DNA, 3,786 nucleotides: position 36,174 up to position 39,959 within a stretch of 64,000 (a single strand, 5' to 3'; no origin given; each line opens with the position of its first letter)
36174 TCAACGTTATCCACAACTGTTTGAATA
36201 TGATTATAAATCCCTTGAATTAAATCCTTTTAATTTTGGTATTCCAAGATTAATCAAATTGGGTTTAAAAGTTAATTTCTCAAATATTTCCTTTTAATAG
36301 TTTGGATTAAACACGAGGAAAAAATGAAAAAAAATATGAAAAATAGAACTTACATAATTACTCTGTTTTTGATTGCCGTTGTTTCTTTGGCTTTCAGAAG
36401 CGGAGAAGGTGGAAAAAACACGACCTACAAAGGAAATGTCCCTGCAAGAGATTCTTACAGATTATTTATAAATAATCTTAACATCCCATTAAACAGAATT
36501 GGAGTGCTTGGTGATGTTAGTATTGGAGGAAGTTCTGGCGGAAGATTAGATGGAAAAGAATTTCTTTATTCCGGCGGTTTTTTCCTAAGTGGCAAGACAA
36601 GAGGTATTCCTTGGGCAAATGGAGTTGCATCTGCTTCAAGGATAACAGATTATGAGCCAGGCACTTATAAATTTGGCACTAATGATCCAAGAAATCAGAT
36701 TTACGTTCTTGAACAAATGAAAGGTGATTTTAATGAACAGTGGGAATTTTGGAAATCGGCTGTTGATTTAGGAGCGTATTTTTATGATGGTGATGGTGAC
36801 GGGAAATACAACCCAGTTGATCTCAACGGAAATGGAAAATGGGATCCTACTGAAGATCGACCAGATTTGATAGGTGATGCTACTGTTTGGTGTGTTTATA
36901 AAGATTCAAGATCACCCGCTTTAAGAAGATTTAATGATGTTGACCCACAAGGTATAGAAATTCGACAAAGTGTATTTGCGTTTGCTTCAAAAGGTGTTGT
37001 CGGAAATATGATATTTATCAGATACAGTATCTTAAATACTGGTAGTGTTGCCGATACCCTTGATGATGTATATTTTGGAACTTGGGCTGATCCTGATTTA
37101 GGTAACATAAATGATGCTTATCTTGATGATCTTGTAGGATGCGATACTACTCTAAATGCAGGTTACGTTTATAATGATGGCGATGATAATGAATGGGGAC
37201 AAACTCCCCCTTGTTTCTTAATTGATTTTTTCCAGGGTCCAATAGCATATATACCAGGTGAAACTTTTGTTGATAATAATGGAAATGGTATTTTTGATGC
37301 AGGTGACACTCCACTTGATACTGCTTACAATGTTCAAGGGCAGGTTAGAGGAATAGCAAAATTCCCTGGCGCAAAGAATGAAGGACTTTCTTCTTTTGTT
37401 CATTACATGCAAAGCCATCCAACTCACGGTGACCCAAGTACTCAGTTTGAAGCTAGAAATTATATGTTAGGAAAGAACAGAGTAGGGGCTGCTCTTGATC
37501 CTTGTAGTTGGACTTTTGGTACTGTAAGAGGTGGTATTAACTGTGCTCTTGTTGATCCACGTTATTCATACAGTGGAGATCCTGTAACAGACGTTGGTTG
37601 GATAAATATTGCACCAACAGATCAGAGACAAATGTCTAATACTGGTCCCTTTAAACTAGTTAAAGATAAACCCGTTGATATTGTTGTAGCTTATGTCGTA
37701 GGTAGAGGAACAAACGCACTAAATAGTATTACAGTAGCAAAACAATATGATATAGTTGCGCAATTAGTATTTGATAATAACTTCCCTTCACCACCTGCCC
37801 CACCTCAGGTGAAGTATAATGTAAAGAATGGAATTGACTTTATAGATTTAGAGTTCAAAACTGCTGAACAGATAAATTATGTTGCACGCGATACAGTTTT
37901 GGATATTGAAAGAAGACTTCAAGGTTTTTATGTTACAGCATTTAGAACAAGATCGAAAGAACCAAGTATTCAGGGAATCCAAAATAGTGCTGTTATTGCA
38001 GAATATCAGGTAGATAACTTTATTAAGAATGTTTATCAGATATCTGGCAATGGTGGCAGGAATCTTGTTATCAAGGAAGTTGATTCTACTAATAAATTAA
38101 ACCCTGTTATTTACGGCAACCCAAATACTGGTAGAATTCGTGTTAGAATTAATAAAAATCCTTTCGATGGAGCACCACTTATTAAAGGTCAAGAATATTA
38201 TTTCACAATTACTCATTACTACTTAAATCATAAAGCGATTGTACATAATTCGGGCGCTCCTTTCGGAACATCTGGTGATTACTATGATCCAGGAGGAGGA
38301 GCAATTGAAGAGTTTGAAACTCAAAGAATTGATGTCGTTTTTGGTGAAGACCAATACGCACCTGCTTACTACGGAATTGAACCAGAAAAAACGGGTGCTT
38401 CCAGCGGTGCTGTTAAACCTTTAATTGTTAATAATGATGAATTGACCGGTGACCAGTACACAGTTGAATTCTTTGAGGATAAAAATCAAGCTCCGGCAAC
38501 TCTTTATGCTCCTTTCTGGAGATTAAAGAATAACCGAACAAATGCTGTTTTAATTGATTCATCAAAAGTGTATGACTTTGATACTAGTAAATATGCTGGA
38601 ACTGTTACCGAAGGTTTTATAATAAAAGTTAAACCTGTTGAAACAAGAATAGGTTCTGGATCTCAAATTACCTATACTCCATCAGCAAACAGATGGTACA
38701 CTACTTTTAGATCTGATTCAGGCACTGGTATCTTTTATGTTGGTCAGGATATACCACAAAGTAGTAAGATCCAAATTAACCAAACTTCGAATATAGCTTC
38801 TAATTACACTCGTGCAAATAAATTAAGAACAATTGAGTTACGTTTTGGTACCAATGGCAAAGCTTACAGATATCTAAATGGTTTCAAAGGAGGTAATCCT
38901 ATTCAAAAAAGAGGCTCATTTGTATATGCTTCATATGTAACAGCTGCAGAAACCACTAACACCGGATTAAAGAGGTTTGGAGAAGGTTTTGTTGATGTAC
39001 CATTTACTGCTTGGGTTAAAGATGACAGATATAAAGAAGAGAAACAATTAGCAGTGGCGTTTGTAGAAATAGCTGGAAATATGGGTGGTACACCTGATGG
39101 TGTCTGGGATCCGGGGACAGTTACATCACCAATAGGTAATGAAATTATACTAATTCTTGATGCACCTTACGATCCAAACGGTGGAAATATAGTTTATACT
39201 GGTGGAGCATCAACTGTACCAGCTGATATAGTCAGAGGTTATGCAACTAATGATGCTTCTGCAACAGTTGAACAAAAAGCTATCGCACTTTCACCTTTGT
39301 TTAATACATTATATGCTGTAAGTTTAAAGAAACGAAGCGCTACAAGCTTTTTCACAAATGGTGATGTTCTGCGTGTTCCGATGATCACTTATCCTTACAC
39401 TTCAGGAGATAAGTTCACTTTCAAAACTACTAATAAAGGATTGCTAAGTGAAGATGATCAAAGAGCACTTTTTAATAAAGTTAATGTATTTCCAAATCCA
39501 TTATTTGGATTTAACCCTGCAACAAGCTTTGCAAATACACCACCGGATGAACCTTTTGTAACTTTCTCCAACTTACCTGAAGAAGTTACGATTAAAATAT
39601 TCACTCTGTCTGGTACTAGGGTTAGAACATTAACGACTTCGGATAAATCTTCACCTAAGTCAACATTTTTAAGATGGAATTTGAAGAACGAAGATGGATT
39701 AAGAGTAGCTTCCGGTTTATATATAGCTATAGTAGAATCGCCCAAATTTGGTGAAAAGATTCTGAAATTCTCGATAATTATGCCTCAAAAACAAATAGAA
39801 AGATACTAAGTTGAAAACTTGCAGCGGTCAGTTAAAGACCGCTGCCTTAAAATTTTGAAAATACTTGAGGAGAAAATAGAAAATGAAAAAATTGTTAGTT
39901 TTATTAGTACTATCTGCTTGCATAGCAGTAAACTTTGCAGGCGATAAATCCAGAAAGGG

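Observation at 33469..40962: TonB-dependent-receptor-like barrel, 1161-aa T9SS cargo and PorV/PorQ-like barrel: a Sus-like locus with a T9SS-anchored partner instead of a SusD lipoprotein?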

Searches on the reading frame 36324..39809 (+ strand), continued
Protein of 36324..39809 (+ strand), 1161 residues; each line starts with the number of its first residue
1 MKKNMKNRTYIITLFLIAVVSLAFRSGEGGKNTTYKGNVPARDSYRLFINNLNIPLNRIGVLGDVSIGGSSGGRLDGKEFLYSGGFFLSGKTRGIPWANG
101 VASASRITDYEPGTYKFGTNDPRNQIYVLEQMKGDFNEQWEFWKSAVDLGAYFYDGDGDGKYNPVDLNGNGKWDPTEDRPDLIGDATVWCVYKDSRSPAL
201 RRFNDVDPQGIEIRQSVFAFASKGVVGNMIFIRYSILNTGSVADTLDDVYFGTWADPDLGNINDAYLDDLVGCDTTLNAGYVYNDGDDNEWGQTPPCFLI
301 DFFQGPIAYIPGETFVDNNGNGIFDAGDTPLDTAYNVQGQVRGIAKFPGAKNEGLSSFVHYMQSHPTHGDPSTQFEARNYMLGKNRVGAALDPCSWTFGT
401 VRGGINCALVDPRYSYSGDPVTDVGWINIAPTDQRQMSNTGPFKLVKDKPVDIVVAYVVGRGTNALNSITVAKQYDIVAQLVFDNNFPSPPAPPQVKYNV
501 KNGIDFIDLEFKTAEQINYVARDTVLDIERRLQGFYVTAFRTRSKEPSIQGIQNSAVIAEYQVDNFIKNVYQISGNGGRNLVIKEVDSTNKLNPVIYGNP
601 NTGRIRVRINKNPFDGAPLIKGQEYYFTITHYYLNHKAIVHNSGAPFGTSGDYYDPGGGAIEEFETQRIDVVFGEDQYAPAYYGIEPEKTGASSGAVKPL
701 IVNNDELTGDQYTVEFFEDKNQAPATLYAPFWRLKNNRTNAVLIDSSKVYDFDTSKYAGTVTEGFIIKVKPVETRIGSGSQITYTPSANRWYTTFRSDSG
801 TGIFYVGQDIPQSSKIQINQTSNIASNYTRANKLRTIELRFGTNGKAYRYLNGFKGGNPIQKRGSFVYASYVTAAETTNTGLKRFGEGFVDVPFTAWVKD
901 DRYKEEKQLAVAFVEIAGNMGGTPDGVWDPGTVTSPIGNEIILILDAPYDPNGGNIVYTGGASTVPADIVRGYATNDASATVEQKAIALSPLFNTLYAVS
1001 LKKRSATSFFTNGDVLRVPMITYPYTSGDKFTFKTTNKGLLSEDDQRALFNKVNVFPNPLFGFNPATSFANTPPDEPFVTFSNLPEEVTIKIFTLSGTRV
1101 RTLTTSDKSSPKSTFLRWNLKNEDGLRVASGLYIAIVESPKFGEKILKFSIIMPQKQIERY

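Call 98: find_encoding_contigs(protein=P0508, flank=10000, max_places=1)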
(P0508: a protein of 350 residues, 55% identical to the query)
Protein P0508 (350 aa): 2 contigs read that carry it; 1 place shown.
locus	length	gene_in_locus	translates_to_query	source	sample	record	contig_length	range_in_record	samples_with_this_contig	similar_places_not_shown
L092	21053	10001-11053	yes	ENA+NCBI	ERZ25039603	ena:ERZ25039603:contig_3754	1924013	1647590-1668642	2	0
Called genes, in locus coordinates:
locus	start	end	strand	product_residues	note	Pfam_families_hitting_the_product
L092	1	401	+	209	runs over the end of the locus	PF00163:Ribosomal_S4, PF01479:S4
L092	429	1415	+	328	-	PF01193:RNA_pol_L, PF01000:RNA_pol_A_bac, PF03118:RNA_pol_A_CTD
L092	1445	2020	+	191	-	PF01196:Ribosomal_L17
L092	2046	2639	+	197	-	PF03193:RsgA_GTPase (faint), PF00009:GTP_EFTU (faint), PF01926:MMR_HSR1, PF02421:FeoB_N (weak), PF00350:Dynamin_N (faint)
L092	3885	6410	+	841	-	PF00593:TonB_dep_Rec_b-barrel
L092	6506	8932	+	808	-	-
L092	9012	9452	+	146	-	-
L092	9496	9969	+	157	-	-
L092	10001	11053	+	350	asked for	PF19572:PorV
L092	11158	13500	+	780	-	PF02585:PIG-L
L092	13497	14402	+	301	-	PF01436:NHL (faint)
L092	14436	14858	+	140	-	PF00436:SSB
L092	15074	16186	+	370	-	PF00988:CPSase_sm_chain, PF00117:GATase, PF07722:Peptidase_C26 (faint)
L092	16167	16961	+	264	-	PF13489:Methyltransf_23, PF13847:Methyltransf_31, PF08241:Methyltransf_11, PF08242:Methyltransf_12, PF13649:Methyltransf_25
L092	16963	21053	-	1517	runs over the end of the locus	PF00270:DEAD, PF04851:ResIII (weak), PF00271:Helicase_C, PF19306:WHD_Lhr, PF08494:DEAD_assoc, PF23236:WHD_2nd_Lhr, PF23235:WHD_3rd_Lhr, PF23234:WHD_4th_Lhr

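Call 99: find_encoding_contigs(protein=P0498, flank=10000, max_places=1)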
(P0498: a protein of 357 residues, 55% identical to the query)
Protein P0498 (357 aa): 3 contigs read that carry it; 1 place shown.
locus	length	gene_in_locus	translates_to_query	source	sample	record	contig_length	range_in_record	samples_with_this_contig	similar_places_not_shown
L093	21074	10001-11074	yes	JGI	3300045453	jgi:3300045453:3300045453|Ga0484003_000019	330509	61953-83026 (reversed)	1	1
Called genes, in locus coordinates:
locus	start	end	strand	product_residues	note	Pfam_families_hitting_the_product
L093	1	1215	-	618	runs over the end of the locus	PF09699:Paired_CXXCH_1 (faint), PF13414:TPR_11 (faint), PF23914:TPR_CcmH_CycH (faint), PF00515:TPR_1 (faint), PF13432:TPR_16, PF14559:TPR_19 (weak), PF13432:TPR_16, PF14559:TPR_19, +10 more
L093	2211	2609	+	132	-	-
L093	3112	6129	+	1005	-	PF13620:CarboxypepD_reg, PF13715:CarbopepD_reg_2, PF07715:Plug (weak)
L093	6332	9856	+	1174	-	-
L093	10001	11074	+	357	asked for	PF19572:PorV (weak)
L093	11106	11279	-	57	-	-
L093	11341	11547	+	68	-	PF15970:HicB-like_2 (weak)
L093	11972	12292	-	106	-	-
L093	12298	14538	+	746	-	PF02585:PIG-L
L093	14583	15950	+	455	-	PF20094:GWxTD_dom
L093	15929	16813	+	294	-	PF01436:NHL (weak)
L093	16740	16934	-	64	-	-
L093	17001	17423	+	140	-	PF00436:SSB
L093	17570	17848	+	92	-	-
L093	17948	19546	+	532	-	PF01019:G_glu_transpept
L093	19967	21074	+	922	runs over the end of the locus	PF20221:DUF6580, PF07715:Plug, PF00593:TonB_dep_Rec_b-barrel, PF14905:OMP_b-brl_3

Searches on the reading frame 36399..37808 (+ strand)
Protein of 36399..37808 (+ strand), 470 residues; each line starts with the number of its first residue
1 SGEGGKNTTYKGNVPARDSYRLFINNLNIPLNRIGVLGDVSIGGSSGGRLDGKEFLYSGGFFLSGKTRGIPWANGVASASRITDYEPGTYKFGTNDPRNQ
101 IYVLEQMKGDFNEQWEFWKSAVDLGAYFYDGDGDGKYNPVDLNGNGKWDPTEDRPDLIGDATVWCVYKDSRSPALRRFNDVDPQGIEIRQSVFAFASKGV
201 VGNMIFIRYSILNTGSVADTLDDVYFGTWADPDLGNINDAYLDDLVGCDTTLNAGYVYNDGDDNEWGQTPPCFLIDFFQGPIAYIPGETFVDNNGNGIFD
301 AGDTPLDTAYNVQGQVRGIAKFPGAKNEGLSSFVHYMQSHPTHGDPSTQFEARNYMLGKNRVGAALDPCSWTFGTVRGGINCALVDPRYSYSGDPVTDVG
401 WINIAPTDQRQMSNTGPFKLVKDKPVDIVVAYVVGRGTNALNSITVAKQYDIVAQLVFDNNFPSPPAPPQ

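Call 51: predict_structure(alignment_id=A3)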
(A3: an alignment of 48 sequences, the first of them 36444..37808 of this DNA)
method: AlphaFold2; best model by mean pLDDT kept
length: 455 residues; sequences in the alignment: 48
mean_pLDDT: 95.0   pTM: 0.93
mean pLDDT of the five models: 95.0, 94.7, 94.4, 93.9, 93.7
residues with pLDDT >= 90: 429; 70-90: 16; 50-70: 5; < 50: 5
segments of 3 or more residues with pLDDT < 50: 451-455
pLDDT, mean of each block of 10 residues (from residue 1): 91 96 94 95 98 97 97 97 97 96 98 96 96 96 96 97 97 98 91 98 98 96 80 97 95 97 96 96 94 96 96 97 92 97 97 97 98 98 98 96 97 98 98 97 86 39
secondary structure, 60 per line:
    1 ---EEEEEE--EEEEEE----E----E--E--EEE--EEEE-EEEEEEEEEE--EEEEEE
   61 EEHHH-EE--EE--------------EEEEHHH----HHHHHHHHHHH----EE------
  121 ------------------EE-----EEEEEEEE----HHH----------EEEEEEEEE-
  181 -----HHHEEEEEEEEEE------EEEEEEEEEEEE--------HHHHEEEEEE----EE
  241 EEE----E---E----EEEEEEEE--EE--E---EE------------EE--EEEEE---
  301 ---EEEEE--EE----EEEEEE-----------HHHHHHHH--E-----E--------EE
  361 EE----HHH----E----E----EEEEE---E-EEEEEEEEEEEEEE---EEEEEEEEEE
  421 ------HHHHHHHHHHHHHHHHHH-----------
elements in order: E4-9 E12-17 E33-35 E38-41 E43-52 E55-62 E87-90 H98-108 E146-153 E171-179 E189-198 E205-216 H225-228 E229-234 E239-243 E257-264 E293-297 E304-308 E317-322 H334-341 E359-362 E384-388 E394-407 E411-420 H427-444

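Call 53: fold_search(model_id=the predicted structure, library=pdb)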
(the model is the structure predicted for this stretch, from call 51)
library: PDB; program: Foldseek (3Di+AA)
matches with E <= 10: 268; with E <= 0.001: 21
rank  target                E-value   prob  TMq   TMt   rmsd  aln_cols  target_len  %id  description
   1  9ju0_CCC              1.5e-05  1.00  0.36  0.20  11.0       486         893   10  C-terminally truncated dextran dextrinase bound with acarbose (released 2025-09-03)
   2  8rf9                  2.0e-05  1.00  0.34  0.08  10.1       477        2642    8  CgsiGP1 sample in nanodisc (released 2024-03-20)
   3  9ju0_BBB              2.4e-05  1.00  0.37  0.20  11.4       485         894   10  C-terminally truncated dextran dextrinase bound with acarbose (released 2025-09-03)
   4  9ju0_AAA              2.7e-05  1.00  0.36  0.20  11.1       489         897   10  C-terminally truncated dextran dextrinase bound with acarbose (released 2025-09-03)
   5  8rfe_A                6.1e-05  1.00  0.34  0.07  10.9       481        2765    9  CgsiGP2 sample in nanodisc (released 2024-03-20)
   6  6ggy_A                7.2e-05  1.00  0.34  0.18  13.9       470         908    9  Paenibacillus sp. YM1 laminaribiose phosphorylase with sulphate bound (released 2018-06-13)
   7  7w2t_B                7.6e-05  1.00  0.37  0.24  12.2       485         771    9  Crystal structure of TxGH116 E730Q mutant from Thermoanaerobacterium xylanolyticum with glucose (released 2022-04-06)
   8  6gh3_B                1.0e-04  1.00  0.34  0.19  14.0       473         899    8  Paenibacillus sp. YM1 laminaribiose phosphorylase with alpha-man-1-phosphate bound (released 2018-06-13)
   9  6gh3_A                1.1e-04  1.00  0.34  0.19  14.6       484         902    9  Paenibacillus sp. YM1 laminaribiose phosphorylase with alpha-man-1-phosphate bound (released 2018-06-13)
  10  6ggy_B                1.8e-04  1.00  0.34  0.19  13.4       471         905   10  Paenibacillus sp. YM1 laminaribiose phosphorylase with sulphate bound (released 2018-06-13)
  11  4ktr_B                2.3e-04  0.99  0.24  0.15   9.9       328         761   10  Crystal structure of 2-O-alpha-glucosylglycerol phosphorylase in complex with isofagomine and glycerol (released 2014-05-21)
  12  4ktr_A                2.6e-04  0.99  0.24  0.15   9.6       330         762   11  Crystal structure of 2-O-alpha-glucosylglycerol phosphorylase in complex with isofagomine and glycerol (released 2014-05-21)
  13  5npf                  4.0e-04  1.00  0.36  0.23  11.4       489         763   10  Crystal structure of txGH116 (beta-glucosidase from Thermoanaerobacterium xylolyticum) in complex with beta Cyclophellit (released 2017-08-09)
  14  8bou_B                4.7e-04  1.00  0.38  0.23   8.4       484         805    7  Crystal structure of Blautia producta GH94 (released 2023-11-29)
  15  7w2w                  5.0e-04  1.00  0.37  0.23  11.3       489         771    9  Crystal structure of TxGH116 R786K mutant from Thermoanaerobacterium xylanolyticum with glucose (released 2022-04-06)
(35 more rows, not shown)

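Call 85: search_protein_families(library=pfam, proteins=[window:36399-37808:+], max_evalue=1)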
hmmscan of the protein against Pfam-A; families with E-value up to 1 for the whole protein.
window:36399-37808:+ (470 aa): 1 family
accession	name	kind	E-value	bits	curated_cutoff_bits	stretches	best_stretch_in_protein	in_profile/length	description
PF20009.4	GEVED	-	0.022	16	24.4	0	290-330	5-46/78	GEVED domain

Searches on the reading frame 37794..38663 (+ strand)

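Call 85: search_protein_families(library=pfam, proteins=[window:37794-38663:+], max_evalue=1)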
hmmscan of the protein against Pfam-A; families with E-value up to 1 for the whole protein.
window:37794-38663:+ (290 aa): 1 family
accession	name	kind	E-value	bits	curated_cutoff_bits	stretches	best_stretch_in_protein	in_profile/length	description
PF03924.19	CHASE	-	0.022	15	25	1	46-114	11-76/189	CHASE domain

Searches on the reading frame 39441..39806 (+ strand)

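Call 85: search_protein_families(library=pfam, proteins=[window:39441-39806:+], max_evalue=1)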
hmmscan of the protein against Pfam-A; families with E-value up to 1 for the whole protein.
window:39441-39806:+ (122 aa): 1 family
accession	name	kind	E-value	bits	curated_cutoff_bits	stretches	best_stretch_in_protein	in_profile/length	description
PF13860.13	FlgD_ig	-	0.00055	20.3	27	1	47-96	23-71/79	FlgD Ig-like domain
